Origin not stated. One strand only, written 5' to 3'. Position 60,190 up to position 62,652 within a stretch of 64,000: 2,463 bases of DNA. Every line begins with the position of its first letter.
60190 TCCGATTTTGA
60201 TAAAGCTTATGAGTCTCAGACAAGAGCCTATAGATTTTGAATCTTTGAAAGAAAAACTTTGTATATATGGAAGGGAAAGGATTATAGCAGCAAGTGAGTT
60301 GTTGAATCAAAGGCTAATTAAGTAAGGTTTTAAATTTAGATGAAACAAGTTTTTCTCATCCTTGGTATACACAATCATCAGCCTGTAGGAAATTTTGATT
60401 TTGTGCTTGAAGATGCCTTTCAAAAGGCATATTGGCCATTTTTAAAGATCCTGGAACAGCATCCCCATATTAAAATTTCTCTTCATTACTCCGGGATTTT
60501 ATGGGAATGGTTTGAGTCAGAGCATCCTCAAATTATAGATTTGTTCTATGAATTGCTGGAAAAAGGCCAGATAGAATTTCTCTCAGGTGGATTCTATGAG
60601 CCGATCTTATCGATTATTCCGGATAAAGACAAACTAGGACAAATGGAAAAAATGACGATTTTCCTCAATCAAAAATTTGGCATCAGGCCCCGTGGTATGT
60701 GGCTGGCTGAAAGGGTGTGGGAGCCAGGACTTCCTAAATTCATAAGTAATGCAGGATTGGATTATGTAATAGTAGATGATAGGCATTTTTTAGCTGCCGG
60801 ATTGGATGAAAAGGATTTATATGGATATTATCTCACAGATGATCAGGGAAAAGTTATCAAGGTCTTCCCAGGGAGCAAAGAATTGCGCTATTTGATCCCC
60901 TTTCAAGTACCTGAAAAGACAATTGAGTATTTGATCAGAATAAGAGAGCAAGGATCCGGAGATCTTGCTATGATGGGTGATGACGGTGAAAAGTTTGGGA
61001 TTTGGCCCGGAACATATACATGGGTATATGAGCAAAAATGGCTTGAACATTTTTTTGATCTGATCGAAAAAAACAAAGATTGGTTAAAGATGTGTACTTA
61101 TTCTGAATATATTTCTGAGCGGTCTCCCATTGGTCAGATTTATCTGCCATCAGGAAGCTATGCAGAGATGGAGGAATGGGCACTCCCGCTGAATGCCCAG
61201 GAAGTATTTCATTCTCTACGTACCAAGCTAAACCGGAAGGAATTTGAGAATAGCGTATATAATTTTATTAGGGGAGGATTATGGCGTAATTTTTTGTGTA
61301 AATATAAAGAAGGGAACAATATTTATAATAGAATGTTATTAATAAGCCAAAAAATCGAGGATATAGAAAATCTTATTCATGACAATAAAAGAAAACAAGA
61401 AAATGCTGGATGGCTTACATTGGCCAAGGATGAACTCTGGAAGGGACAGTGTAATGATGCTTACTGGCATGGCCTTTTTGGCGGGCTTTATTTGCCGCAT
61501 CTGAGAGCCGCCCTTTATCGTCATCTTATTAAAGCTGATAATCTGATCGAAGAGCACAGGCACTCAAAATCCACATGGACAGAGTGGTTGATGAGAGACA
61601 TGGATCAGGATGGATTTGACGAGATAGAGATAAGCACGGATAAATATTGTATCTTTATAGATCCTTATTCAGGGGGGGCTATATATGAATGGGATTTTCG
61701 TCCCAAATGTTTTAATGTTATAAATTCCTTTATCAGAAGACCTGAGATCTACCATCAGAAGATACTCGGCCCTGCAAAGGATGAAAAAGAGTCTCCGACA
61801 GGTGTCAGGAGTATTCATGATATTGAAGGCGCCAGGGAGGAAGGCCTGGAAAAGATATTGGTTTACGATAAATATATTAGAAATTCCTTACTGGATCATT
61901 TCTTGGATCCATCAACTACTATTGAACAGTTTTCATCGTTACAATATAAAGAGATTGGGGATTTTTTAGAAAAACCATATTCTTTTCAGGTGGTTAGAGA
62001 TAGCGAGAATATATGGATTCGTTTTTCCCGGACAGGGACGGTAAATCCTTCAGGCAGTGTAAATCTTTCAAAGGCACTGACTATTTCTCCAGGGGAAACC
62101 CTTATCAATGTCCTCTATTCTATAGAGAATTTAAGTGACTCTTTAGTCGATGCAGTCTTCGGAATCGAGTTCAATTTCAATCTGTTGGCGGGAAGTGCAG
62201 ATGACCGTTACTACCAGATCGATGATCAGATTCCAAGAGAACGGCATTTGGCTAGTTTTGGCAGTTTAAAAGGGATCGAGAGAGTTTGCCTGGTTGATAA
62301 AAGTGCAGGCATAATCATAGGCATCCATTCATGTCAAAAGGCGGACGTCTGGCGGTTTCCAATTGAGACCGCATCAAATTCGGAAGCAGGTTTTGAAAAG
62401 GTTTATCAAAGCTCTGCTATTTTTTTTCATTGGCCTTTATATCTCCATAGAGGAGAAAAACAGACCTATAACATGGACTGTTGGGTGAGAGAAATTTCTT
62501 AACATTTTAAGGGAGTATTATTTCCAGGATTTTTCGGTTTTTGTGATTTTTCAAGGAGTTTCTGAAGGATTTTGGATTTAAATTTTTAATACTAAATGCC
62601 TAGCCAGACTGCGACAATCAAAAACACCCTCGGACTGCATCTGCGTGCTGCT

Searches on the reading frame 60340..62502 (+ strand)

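Call 17: search_protein_families(library=pfam, proteins=[window:60340-62502:+], max_evalue=0.001)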
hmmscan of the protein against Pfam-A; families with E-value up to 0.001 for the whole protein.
window:60340-62502:+ (720 aa): 4 families
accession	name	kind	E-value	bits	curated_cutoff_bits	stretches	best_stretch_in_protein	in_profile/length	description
PF09095.17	AmyA-gluTrfs_C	-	5.8e-73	246.4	22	1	420-705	1-277/284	Alpha-amylase/4-alpha-glucanotransferase, C-terminal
PF03065.20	Glyco_hydro_57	-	2.8e-55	188.1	21.2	1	7-270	1-291/291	Glycosyl hydrolase family 57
PF09094.16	AmyA-A_glucT_m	-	1.7e-30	105.7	27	1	313-402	1-79/80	Alpha-amylase/4-alpha-glucanotransferase, middle domain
PF01074.27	Glyco_hydro_38N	-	3.3e-05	23.9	25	1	50-143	47-141/270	Glycosyl hydrolases family 38 N-terminal domain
